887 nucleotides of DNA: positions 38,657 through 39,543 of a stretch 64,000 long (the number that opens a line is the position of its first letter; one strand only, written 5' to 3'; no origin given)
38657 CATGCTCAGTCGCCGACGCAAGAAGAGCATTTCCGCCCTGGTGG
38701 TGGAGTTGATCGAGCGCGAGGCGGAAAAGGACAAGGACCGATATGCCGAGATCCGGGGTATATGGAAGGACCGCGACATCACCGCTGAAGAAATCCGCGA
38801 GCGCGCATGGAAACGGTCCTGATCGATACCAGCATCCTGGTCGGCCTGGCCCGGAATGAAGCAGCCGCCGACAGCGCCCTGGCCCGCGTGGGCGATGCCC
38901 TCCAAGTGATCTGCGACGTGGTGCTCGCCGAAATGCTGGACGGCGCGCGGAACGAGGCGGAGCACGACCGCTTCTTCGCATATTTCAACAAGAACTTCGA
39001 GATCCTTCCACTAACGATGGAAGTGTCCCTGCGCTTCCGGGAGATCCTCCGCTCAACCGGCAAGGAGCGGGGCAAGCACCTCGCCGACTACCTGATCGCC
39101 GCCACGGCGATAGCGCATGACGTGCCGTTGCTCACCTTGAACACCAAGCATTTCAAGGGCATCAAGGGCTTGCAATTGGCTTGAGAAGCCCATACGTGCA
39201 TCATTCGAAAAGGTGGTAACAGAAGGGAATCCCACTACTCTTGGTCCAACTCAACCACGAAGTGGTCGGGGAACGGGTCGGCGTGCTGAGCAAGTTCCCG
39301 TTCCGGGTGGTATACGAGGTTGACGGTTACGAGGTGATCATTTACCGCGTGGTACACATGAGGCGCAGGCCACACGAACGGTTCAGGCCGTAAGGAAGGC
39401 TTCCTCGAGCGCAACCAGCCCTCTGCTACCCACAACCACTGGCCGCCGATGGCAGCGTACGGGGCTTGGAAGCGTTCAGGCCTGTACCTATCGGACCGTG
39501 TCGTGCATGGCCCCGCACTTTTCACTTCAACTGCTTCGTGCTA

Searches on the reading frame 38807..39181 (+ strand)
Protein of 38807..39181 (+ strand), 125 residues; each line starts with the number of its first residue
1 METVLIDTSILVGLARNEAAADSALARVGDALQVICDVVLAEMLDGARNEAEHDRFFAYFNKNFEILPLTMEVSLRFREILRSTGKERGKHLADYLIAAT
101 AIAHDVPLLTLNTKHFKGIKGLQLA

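Call 4: search_protein_families(library=pfam, proteins=[window:38807-39181:+], max_evalue=1)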
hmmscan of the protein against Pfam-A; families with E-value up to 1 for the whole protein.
window:38807-39181:+ (125 aa): 1 family
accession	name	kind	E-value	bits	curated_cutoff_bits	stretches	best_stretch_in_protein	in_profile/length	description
PF01850.27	PIN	-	9.3e-16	59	23.6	1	4-117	1-115/120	PIN domain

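Call 5: search_protein_families(library=padloc, proteins=[window:38807-39181:+], max_evalue=1)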
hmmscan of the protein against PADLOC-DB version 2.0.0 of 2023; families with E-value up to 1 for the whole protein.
window:38807-39181:+ (125 aa): 0 families

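Call 8: search_protein_families(library=ncbifam, proteins=[window:38807-39181:+], max_evalue=1)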
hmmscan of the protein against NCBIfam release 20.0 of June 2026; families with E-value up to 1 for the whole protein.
window:38807-39181:+ (125 aa): 3 families
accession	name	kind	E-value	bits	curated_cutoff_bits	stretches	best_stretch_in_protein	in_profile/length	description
NF047959.1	TA_toxin_VapC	equivalog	5.1e-12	46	80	1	4-111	1-112/125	type II toxin-antitoxin system VapC family toxin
NF047863.1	VapCLeptosp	equivalog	2.1e-10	41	140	1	5-124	2-126/130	type II toxin-antitoxin system tRNA(fMet)-specific endonuclease VapC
TIGR00028.1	Mtu_PIN_fam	subfamily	0.069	13.4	73.6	1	82-122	96-135/143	TA system VapC family ribonuclease toxin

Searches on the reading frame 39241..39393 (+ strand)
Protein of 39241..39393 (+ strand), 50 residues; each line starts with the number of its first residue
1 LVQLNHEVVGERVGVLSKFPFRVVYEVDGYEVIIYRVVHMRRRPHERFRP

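Call 4: search_protein_families(library=pfam, proteins=[window:39241-39390:+], max_evalue=1)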
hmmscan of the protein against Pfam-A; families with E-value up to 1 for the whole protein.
window:39241-39390:+ (50 aa): 1 family
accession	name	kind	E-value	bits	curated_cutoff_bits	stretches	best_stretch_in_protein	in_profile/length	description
PF05016.21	ParE_toxin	-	0.0036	18.3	23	1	14-43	63-88/89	ParE toxin of type II toxin-antitoxin system, parDE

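Call 5: search_protein_families(library=padloc, proteins=[window:39241-39390:+], max_evalue=1)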
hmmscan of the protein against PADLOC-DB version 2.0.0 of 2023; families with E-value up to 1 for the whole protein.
window:39241-39390:+ (50 aa): 0 families

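Call 8: search_protein_families(library=ncbifam, proteins=[window:39241-39390:+], max_evalue=1)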
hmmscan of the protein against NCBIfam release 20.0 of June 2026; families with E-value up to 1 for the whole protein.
window:39241-39390:+ (50 aa): 0 families

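Call 106: search_protein_families(library=pfam, proteins=[window:39241-39393:+], max_evalue=0.1)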
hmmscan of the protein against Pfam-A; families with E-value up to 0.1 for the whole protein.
window:39241-39393:+ (50 aa): 1 family
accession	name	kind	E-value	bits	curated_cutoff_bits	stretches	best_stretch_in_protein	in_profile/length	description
PF05016.21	ParE_toxin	-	0.0036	18.3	23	1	14-43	63-88/89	ParE toxin of type II toxin-antitoxin system, parDE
